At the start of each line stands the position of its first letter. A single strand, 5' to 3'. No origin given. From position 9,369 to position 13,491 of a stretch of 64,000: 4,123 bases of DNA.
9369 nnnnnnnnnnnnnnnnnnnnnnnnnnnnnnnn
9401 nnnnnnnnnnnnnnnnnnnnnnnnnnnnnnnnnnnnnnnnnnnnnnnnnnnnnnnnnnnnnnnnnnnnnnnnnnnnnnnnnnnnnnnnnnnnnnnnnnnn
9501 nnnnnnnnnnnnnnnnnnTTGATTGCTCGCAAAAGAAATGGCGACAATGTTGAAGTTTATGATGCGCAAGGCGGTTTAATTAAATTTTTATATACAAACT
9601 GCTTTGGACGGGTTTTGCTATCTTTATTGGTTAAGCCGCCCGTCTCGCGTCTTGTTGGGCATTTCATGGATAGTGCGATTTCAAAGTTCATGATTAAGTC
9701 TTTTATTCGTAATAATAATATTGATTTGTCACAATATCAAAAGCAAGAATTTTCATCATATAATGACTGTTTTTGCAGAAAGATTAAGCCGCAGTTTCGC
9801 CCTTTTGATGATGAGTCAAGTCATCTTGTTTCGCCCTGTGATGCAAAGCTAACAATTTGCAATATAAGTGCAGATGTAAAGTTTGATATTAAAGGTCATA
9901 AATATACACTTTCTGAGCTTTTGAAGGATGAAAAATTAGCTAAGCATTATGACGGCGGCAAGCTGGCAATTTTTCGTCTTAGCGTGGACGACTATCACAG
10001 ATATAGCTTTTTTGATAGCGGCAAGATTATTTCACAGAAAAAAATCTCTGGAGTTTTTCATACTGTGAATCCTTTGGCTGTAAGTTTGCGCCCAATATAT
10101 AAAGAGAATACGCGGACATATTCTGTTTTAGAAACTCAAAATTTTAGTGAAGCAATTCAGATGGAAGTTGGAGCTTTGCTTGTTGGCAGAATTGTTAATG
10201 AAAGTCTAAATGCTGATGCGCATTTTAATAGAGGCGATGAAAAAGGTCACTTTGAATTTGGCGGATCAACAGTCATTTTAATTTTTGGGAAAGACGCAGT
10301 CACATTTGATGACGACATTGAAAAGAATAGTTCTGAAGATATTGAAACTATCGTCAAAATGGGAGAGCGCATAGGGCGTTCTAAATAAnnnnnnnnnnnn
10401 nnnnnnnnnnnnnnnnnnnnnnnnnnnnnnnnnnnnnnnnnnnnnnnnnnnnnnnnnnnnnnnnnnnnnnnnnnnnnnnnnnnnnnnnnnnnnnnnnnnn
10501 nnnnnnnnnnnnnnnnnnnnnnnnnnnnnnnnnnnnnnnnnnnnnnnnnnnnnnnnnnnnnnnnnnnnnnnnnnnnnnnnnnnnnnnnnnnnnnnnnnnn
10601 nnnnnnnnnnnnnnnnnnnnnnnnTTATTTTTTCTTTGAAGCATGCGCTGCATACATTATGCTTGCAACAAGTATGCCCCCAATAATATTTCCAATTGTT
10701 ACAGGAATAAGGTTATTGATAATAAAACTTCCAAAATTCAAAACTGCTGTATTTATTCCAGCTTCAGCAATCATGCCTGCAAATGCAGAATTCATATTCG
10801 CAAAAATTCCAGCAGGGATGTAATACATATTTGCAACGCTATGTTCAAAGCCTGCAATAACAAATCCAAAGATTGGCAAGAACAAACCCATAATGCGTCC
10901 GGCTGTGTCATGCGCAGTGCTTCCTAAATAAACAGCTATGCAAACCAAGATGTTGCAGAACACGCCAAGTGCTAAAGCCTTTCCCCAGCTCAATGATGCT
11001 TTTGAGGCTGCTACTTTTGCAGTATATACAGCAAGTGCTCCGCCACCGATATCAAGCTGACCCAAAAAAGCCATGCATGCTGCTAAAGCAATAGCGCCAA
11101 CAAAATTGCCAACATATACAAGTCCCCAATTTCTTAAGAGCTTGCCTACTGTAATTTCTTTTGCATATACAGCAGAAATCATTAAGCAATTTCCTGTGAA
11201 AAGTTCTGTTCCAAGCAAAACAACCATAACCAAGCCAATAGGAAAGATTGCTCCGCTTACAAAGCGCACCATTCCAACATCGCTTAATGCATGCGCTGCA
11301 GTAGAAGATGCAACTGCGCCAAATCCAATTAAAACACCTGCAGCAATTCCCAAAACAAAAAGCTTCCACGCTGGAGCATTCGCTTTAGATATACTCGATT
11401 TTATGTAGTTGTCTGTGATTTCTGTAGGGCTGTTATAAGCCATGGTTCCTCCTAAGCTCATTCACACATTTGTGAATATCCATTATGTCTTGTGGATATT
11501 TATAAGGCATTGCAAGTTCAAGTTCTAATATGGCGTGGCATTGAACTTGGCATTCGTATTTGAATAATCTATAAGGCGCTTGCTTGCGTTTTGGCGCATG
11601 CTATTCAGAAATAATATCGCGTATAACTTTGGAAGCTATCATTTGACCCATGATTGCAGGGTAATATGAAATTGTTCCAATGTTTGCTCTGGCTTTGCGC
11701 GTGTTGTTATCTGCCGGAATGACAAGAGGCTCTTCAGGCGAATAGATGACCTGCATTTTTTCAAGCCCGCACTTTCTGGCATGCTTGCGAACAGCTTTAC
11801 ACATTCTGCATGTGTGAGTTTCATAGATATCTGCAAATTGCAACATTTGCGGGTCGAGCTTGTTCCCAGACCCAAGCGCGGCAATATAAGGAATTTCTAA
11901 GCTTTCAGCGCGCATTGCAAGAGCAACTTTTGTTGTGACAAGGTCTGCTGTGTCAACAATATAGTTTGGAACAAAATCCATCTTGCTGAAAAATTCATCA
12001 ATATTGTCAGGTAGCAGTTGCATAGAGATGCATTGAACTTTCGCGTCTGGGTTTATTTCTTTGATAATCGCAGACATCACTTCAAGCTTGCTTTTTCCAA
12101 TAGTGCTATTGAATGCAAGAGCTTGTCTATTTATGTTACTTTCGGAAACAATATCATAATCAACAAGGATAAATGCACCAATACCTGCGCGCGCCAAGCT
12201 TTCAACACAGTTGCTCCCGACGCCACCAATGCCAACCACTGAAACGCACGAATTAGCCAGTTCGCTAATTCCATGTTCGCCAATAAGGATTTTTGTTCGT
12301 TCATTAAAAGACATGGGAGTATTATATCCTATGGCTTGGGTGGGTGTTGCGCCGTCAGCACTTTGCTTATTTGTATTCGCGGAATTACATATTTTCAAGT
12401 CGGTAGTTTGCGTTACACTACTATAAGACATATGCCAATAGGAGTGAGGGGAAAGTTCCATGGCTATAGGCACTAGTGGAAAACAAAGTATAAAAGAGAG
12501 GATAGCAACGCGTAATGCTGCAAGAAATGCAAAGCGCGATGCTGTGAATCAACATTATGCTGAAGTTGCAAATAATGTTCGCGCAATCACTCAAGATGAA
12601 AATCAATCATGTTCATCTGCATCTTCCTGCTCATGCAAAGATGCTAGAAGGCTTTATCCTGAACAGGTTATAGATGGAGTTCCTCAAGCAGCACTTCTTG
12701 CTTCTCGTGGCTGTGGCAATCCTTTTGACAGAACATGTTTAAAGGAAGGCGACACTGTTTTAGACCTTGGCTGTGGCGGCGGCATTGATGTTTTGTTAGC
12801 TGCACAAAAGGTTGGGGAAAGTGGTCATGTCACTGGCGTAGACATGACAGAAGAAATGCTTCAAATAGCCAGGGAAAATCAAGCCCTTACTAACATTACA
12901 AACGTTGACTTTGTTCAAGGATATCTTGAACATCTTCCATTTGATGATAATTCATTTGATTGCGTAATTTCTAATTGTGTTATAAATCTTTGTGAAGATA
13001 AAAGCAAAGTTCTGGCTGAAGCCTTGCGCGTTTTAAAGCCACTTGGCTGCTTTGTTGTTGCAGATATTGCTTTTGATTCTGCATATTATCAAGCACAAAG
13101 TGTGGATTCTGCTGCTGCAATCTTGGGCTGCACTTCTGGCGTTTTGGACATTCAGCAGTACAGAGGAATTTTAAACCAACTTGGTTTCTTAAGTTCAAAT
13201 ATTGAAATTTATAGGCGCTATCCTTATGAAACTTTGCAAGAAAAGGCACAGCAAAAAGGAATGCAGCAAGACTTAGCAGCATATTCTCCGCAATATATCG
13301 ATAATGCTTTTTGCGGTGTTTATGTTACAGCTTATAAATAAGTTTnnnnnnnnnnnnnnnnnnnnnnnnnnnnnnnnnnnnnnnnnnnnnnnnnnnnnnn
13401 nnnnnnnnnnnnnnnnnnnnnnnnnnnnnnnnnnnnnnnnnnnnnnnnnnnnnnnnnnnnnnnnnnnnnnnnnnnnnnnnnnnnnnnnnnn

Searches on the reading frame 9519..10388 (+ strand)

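Call 58: search_protein_families(library=pfam, proteins=[window:9519-10388:+], max_evalue=0.001)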
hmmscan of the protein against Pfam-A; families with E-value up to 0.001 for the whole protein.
window:9519-10388:+ (289 aa): 1 family
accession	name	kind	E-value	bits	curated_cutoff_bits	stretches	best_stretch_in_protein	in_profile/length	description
PF02666.20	PS_Dcarbxylase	-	2.8e-51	174.4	22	1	82-287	2-198/198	Phosphatidylserine decarboxylase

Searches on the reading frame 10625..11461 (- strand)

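Call 58: search_protein_families(library=pfam, proteins=[window:10625-11461:-], max_evalue=0.001)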
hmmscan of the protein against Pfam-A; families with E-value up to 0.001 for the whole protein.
window:10625-11461:- (278 aa): 1 family
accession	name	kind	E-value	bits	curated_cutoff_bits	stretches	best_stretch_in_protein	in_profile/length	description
PF01226.23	Form_Nir_trans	-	4e-75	252.7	34.6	1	14-271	1-239/240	Formate/nitrite transporter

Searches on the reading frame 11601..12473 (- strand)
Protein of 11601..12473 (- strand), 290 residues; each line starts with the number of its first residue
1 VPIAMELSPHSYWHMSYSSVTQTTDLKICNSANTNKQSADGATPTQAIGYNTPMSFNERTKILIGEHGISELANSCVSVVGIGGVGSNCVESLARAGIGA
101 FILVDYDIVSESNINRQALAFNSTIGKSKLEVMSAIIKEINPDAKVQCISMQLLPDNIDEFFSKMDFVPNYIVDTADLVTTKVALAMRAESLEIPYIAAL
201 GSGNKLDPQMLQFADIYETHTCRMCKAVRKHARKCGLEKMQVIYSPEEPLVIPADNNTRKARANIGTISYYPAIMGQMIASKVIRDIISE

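Call 58: search_protein_families(library=pfam, proteins=[window:11601-12473:-], max_evalue=0.001)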
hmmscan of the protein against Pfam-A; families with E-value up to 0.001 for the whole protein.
window:11601-12473:- (290 aa): 1 family
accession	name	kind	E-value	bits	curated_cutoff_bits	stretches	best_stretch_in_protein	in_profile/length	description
PF00899.27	ThiF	-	2e-37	129.1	28.1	1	63-285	9-200/238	ThiF family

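Call 82: search_protein_families(library=ncbifam, proteins=[window:11601-12473:-], max_evalue=0.001)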
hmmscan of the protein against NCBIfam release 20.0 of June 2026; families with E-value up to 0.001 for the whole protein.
window:11601-12473:- (290 aa): 20 families
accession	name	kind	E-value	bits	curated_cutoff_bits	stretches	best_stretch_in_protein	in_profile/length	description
NF011696.0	PRK15116.1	equivalog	1.8e-34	119.7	304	1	61-226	17-179/268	tRNA cyclic N6-threonylcarbamoyladenosine(37) synthase TcdA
NF006395.0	PRK08644.1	equivalog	1.4e-29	103.2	159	1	66-200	22-153/215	sulfur carrier protein ThiS adenylyltransferase ThiF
TIGR02356.1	adenyl_thiF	equivalog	2.6e-25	89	275.25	1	64-199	11-142/203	thiazole biosynthesis adenylyltransferase ThiF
NF006077.0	PRK08223.1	equivalog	3.8e-25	88.5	266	1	59-183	13-133/296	hypothetical protein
NF004281.0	PRK05690.1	subfamily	3.3e-24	85.5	266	1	65-199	23-153/250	molybdopterin-synthase adenylyltransferase MoeB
TIGR02354.1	thiF_fam2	equivalog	3.5e-24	85.8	152.2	1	69-170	16-116/200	thiamine biosynthesis protein ThiF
NF004111.0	PRK05600.1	equivalog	4.3e-23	82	437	1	71-197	38-160/371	ThiF family adenylyltransferase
NF006444.0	PRK08762.1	equivalog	2.2e-22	79.2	449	1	64-213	137-280/387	molybdopterin-synthase adenylyltransferase MoeB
TIGR02355.1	moeB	equivalog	2e-21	76.5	376.55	1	68-199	18-145/240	molybdopterin-synthase adenylyltransferase MoeB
NF047750.1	SAMPActivE1UbaA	equivalog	3.7e-21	75.7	450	1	64-196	22-150/270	SAMP-activating enzyme E1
NF005902.0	PRK07878.1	equivalog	1.4e-20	73.5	647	1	64-209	32-171/392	adenylyltransferase/sulfurtransferase MoeZ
NF006204.0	PRK08328.1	equivalog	4.9e-18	65.6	339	1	58-198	11-148/231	hypothetical protein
NF005646.0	PRK07411.1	equivalog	2.2e-17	63.3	633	1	64-182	28-142/390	molybdopterin-synthase adenylyltransferase MoeB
NF011424.0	PRK14851.1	subfamily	1.3e-16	59.8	1170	1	65-199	34-166/679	hypothetical protein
NF011425.0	PRK14852.1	equivalog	2.7e-16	58.6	1337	1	59-200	317-456/989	hypothetical protein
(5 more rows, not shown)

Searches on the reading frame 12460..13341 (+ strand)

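Call 58: search_protein_families(library=pfam, proteins=[window:12460-13341:+], max_evalue=0.001)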
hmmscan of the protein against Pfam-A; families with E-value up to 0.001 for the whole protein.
window:12460-13341:+ (293 aa): 15 families
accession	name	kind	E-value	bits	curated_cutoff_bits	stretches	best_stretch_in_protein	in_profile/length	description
PF13847.12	Methyltransf_31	-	3.1e-35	121.4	27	1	95-212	2-120/145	Methyltransferase domain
PF08241.18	Methyltransf_11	-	7e-26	91.1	21.2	1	101-199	1-94/95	Methyltransferase domain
PF13649.12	Methyltransf_25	-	1.1e-25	90.6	27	1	100-196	1-97/97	Methyltransferase domain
PF01209.24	Ubie_methyltran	-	1.2e-21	77.6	20.1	1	90-202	41-153/233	ubiE/COQ5 methyltransferase family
PF08242.18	Methyltransf_12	-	5.6e-14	53.1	30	1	101-198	1-98/98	Methyltransferase domain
PF13489.12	Methyltransf_23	-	4.9e-11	43.1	27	1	94-207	20-123/164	Methyltransferase domain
PF06325.19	PrmA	-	1.5e-09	38.2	22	1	93-201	158-259/296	Ribosomal protein L11 methyltransferase (PrmA)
PF01135.25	PCMT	-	1.3e-07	32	20.3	1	94-162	71-144/210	Protein-L-isoaspartate(D-aspartate) O-methyltransferase (PCMT)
PF05175.20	MTS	-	8e-07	29.3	23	1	97-196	32-134/170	Methyltransferase small domain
PF07021.18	MetW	-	2.7e-06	27.6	21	1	93-193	10-103/193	Methionine biosynthesis protein MetW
PF20922.3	Anamorsin_N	-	1.7e-05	25.1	27.1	1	156-207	42-94/163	Anamorsin, N-terminal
PF01728.25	FtsJ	-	2.1e-05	25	24.1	1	94-182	19-108/181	FtsJ-like methyltransferase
PF02353.26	CMAS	-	2.8e-05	24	27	1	89-177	55-139/273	Mycolic acid cyclopropane synthetase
PF03141.22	Methyltransf_29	-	6.8e-05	22.1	23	1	98-202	119-219/506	Putative S-adenosyl-L-methionine-dependent methyltransferase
PF05148.21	Methyltransf_8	-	8.5e-05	23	27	1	99-204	75-160/219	Hypothetical methyltransferase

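Call 82: search_protein_families(library=ncbifam, proteins=[window:12460-13341:+], max_evalue=0.001)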
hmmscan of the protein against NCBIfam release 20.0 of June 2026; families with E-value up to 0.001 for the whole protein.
window:12460-13341:+ (293 aa): 66 families (the best 25 are shown)
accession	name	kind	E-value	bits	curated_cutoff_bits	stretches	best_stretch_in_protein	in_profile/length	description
NF008823.0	PRK11873.1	subfamily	4.5e-73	246.1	263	1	22-291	4-265/272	arsenite methyltransferase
NF047649.1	MTase_UXPK_star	exception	2e-49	168.1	460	1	24-252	12-232/283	methyltransferase/UXPK-star double selenoprotein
NF041536.1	ArsM_DUF2284_UU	exception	2.1e-46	158.3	575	1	66-246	46-225/459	arsenite methyltransferase/DUF2284 domain selenoprotein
NF041537.1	ArsM_AhpD_UU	exception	7.9e-46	156.4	510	1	66-248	46-227/345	arsenite methyltransferase/AhpD domain selenoprotein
NF040538.1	methyl_ArsM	equivalog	6.7e-34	117.6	500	2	41-142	11-107/356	arsinothricin biosynthesis methyltransferase ArsM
NF045667.1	MTase_DVU1556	equivalog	3.5e-27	95.3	155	1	92-245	18-162/213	DVU_1556 family methyltransferase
NF038099.1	AsSugarArsM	exception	1.2e-24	87.1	400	1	56-265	21-233/321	arsenosugar biosynthesis arsenite methyltransferase ArsM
NF040539.1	AST_met_ArsM_2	exception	1.6e-22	80.7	240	1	98-249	58-211/262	putative arsinothricin biosynthesis methyltransferase ArsM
NF001244.0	PRK00216.1-5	equivalog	3.2e-21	75.7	216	1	94-205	46-158/236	bifunctional demethylmenaquinone methyltransferase/2-methoxy-6-polyprenyl-1,4-benzoquinol methylase UbiE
TIGR01934.1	MenG_MenH_UbiE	subfamily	1e-20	74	158.35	1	95-204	38-145/223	ubiquinone/menaquinone biosynthesis methyltransferase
TIGR02072.1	BioC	equivalog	4.7e-20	72.4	184.95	1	98-216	36-148/244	malonyl-ACP O-methyltransferase BioC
TIGR02752.1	MenG_heptapren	equivalog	6.1e-20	71.7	419.85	1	93-202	42-151/231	demethylmenaquinone methyltransferase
NF001243.0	PRK00216.1-4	equivalog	1.3e-19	70.5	235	1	94-202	45-153/237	demethylmenaquinone methyltransferase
NF001240.0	PRK00216.1-1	equivalog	5.8e-19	68.1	378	1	91-203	58-171/251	bifunctional demethylmenaquinone methyltransferase/2-methoxy-6-polyprenyl-1,4-benzoquinol methylase UbiE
NF052510.1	methyltran_MpqE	exception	1e-17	64.4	335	1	93-202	43-153/234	methyl-plastoquinone biosynthesis methyltransferase MpqE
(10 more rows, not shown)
